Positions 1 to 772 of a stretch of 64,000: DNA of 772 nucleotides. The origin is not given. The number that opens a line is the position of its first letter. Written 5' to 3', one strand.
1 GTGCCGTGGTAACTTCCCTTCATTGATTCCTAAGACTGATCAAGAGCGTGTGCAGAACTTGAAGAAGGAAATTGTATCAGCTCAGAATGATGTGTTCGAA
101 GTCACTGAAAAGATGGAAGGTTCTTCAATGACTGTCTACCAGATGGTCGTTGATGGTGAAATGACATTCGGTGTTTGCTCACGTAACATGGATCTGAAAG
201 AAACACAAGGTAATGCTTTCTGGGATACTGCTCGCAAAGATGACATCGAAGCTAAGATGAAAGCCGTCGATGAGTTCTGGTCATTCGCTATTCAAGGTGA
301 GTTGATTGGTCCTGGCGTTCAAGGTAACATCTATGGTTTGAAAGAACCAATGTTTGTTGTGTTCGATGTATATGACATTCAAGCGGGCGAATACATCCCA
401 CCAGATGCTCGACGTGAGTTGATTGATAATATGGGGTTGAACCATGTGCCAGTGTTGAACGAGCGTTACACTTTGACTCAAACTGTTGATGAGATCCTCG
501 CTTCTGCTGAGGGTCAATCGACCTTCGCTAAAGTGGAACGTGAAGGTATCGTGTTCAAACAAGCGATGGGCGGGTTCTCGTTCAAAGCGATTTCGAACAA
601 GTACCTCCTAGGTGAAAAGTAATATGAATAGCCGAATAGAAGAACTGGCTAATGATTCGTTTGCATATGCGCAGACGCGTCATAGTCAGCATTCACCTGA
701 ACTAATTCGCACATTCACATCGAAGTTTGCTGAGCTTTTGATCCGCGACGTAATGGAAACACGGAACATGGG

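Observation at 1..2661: Unusual accessory enzyme set: Rnl2-type RNA ligase, Toprim protein, sulfotransferase and stand-alone Pnk-like kinase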

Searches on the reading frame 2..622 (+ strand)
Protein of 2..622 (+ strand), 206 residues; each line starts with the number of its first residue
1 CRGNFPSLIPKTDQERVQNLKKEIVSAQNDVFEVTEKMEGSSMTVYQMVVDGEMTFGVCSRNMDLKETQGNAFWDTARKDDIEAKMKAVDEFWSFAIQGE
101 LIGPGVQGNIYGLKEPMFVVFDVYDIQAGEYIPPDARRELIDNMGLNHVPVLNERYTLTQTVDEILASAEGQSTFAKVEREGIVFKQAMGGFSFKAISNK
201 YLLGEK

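Call 3: search_protein_families(library=pfam, proteins=[window:2-622:+], max_evalue=0.1)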
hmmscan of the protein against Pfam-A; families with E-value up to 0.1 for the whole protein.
window:2-622:+ (206 aa): 2 families
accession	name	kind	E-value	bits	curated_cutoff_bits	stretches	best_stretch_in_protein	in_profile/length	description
PF09414.15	RNA_ligase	-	1.1e-29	104.1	27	1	32-196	3-170/171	RNA ligase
PF22319.1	DUF6972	-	0.084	13.5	27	0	148-190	29-71/105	Domain of unknown function (DUF6972)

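Call 4: search_protein_families(library=phrogs, proteins=[window:2-622:+], max_evalue=0.01)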
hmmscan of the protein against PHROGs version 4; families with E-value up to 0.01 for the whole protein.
window:2-622:+ (206 aa): 2 families
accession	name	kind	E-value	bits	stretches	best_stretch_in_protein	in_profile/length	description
phrog_968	-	DNA, RNA and nucleotide metabolism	1.3e-49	170.3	1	2-205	156-392/398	RNA ligase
phrog_548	-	DNA, RNA and nucleotide metabolism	1.2e-16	61.9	1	5-188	6-213/341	RNA ligase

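Call 18: search_solved_structures(query=window:2-622:+, max_evalue=1)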
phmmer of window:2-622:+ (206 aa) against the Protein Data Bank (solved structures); distinct sequences matched with E-value up to 1: 15.
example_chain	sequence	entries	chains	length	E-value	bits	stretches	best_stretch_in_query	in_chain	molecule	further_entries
6vt5_A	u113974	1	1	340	1.3e-45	158.7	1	3-203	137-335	RNA Ligase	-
5cot_A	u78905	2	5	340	1.3e-45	158.7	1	3-203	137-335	Naegleria gruberi RNA ligase | RNA ligase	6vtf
6vt1_A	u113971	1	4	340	3.4e-45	157.3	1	3-203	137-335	RNA Ligase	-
6vt9_A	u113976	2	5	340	9.1e-45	156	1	3-203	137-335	RNA ligase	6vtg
6vt8_A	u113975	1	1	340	9.1e-45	156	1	3-203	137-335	RNA Ligase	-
6vt0_A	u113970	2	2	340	9.1e-45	156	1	3-203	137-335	RNA Ligase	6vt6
5cou_A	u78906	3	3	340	9.1e-45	156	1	3-203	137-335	Naegleria gruberi RNA ligase | RNA ligase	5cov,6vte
6vt3_A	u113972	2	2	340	9.1e-45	156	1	3-203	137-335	RNA Ligase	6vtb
6vt4_A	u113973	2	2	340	9.2e-45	156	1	3-203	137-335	RNA Ligase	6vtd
2vug_A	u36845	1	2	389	4.7e-06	29.6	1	96-187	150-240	PAB1020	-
8uce_A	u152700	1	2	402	0.0061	19.5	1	91-187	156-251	ATP dependent DNA ligase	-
8ucf_A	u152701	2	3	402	0.0063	19.4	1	91-187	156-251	ATP dependent DNA ligase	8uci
8ucg_A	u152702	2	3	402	0.0064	19.4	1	91-187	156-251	ATP dependent DNA ligase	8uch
3qwu_A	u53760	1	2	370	0.27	14.1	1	87-187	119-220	DNA ligase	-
5jwg_A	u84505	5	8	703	0.32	13.9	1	39-110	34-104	Asp/Glu-specific dipeptidyl-peptidase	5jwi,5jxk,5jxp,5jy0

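Call 45: search_dna_similar(query=window:2-622:+, collection=phages, mode=protein, max_rows=30, max_evalue=0.001)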
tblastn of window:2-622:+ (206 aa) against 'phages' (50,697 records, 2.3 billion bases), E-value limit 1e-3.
Records with a match: 334; places in all: 334; records where one place covers at least 80% of the query: 331.
Best place of each record, by identity: <60% 334.
By first word of the organism name: Pseudomonas 219; Aeromonas 44; Erwinia 10; Sinorhizobium 7; Burkholderia 5; Ralstonia 5; Xanthomonas 4; Salmonella 4; Yersinia 4; Microbacterium 3; and 17 more.
By host as written in the record: Pseudomonas aeruginosa 75; Pseudomonas aeruginosa PAO1 26; - 20; Pseudomonas aeruginosa PAK 14; Aeromonas salmonicida 13; Aeromonas hydrophila BIOTECH 10089 11; Pseudomonas sp. 9; Pseudomonas syringae pv. porri LMG 28495 8; and 95 more.
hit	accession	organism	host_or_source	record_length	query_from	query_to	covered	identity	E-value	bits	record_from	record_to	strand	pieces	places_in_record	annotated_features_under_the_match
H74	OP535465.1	Synechococcus phage S-CREM1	Synechococcus sp. CB0101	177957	2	206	100%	49.8%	3e-54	191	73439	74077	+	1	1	RNA ligase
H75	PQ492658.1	Limnohabitans phage DC31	Limnohabitans sp. DCL3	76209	2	203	98%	47.1%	5e-50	179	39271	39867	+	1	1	hypothetical protein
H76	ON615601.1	Synechococcus phage BUCT-ZZ01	Synechococcus elongatus PCC 7942 = ...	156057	2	206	100%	46.2%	4e-43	159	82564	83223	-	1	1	hypothetical protein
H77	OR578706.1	Microcoleus phage My-WqHQDG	river water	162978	2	206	100%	45.8%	3e-44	162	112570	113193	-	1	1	RNA ligase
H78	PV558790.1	Variovorax phage V45v66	Variovorax sp. SCN45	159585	1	206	100%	44.3%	5e-45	164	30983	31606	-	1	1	record has no annotation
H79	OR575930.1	Pseudomonas phage vB_PseuGesM_254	Pseudomonas gessardii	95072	5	203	97%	44.9%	8e-38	144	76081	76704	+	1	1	RNA ligase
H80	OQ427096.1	Xanthomonas phage X1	Xanthomonas campestris pv. campestris ...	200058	3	206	99%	42.7%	9e-36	138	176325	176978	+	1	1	hypothetical protein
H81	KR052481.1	Sinorhizobium phage phiM19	Sinorhizobium meliloti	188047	1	206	100%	42.3%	3e-39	148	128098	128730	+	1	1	2'-5' RNA ligase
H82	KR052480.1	Sinorhizobium phage phiM7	Sinorhizobium meliloti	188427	1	206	100%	42.3%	3e-39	148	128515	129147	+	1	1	RNA ligase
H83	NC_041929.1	Sinorhizobium phage phiM7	Sinorhizobium meliloti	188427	1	206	100%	42.3%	3e-39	148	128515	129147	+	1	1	RNA ligase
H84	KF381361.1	Sinorhizobium phage phiM12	Sinorhizobium meliloti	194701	1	206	100%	42.3%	3e-39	148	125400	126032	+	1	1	putative RNA ligase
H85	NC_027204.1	Sinorhizobium phage phiM12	Sinorhizobium meliloti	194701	1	206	100%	42.3%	3e-39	148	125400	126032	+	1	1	RNA ligase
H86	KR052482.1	Sinorhizobium phage phiN3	Sinorhizobium meliloti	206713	1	206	100%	42.3%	3e-39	148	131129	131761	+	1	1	RNA ligase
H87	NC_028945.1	Sinorhizobium phage phiN3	Sinorhizobium meliloti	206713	1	206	100%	42.3%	3e-39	148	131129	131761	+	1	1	RNA ligase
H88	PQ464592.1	Pseudomonas phage Boevelstad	Pseudomonas poae B04_10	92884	5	203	97%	43.1%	3e-36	139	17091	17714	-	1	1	RNA ligase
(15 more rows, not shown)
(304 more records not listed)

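Call 47: get_annotated_region(hit=H74, flank=4000)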
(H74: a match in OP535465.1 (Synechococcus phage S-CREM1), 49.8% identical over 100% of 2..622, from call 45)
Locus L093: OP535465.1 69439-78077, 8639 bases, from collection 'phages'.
description: Synechococcus phage S-CREM1, complete genome.
organism: Synechococcus phage S-CREM1 (NCBI taxid 2982919)
taxonomy: Viruses; Duplodnaviria; Heunggongvirae; Uroviricota; Caudoviricetes; Kyanoviridae
host: Synechococcus sp. CB0101; source: -; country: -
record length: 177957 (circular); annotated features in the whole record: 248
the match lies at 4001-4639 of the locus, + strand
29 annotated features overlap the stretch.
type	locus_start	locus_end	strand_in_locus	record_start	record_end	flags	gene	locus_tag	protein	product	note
CDS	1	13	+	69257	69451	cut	-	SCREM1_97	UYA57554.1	hypothetical protein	-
CDS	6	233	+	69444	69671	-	-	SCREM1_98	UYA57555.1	high potential iron protein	-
CDS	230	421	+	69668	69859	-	-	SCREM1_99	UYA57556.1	hypothetical protein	-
CDS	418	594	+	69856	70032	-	-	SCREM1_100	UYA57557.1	hypothetical protein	-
CDS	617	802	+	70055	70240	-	-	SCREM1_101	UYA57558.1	hypothetical protein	-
CDS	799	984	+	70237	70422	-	-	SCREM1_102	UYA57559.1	hypothetical protein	-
CDS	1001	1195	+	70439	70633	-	-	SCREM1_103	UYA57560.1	hypothetical protein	-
CDS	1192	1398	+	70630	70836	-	-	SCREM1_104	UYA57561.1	hypothetical protein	-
CDS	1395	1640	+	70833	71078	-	-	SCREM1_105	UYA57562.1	hypothetical protein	-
CDS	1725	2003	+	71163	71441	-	-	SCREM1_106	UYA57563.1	antitoxin peptide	Tac antitoxin peptide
CDS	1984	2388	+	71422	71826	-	-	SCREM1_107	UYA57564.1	hypothetical protein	-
CDS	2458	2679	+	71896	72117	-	-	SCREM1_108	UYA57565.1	hypothetical protein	-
CDS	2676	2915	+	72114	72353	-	-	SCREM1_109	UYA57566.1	hypothetical protein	-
CDS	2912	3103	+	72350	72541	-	-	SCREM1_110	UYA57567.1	hypothetical protein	-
CDS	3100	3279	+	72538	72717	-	-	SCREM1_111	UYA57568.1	hypothetical protein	-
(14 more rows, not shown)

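Call 64: search_solved_structures(query=window:2-622:+, max_evalue=1e-20, show_alignments=1)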
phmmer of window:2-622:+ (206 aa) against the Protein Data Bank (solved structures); distinct sequences matched with E-value up to 1e-20: 9.
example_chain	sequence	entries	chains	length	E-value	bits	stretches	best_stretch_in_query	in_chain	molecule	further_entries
6vt5_A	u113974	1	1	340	1.3e-45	158.7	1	3-203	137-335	RNA Ligase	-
5cot_A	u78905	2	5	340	1.3e-45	158.7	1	3-203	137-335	Naegleria gruberi RNA ligase | RNA ligase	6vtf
6vt1_A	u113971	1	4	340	3.4e-45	157.3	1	3-203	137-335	RNA Ligase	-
6vt9_A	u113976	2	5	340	9.1e-45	156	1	3-203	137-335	RNA ligase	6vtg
6vt8_A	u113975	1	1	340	9.1e-45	156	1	3-203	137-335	RNA Ligase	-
6vt0_A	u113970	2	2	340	9.1e-45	156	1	3-203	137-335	RNA Ligase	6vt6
5cou_A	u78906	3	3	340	9.1e-45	156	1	3-203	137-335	Naegleria gruberi RNA ligase | RNA ligase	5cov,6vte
6vt3_A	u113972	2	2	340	9.1e-45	156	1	3-203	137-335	RNA Ligase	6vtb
6vt4_A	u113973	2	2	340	9.2e-45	156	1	3-203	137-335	RNA Ligase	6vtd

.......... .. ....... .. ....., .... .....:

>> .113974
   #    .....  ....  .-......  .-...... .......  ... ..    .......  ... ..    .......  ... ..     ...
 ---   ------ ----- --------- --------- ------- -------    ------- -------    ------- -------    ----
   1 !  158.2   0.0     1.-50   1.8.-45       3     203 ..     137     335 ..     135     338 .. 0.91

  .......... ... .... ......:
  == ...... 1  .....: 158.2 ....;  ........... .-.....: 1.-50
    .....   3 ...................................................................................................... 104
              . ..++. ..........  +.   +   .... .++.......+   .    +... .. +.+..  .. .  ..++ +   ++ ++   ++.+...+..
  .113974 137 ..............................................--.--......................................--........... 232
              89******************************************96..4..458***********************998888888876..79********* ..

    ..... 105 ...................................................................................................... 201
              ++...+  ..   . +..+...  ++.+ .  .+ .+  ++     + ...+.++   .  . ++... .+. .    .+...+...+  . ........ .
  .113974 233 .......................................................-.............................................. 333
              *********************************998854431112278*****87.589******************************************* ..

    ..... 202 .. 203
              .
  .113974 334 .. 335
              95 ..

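Call 79: search_protein_families(library=ncbifam, proteins=[window:2-622:+], max_evalue=0.01)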
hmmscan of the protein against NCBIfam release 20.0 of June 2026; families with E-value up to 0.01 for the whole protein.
window:2-622:+ (206 aa): 2 families
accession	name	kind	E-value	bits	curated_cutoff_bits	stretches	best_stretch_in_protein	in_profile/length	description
TIGR02306.1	RNA_lig_DRB0094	equivalog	5.6e-23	81.4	151.15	1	3-203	134-340/341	RNA ligase (ATP)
TIGR01209.1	TIGR01209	hypoth_equivalog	7.5e-10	38.1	136.9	1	76-188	115-226/375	RNA ligase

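Call 85: search_protein_families(library=padloc, proteins=[window:2-622:+], max_evalue=0.01)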
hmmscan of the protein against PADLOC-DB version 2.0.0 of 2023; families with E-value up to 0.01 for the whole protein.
window:2-622:+ (206 aa): 0 families
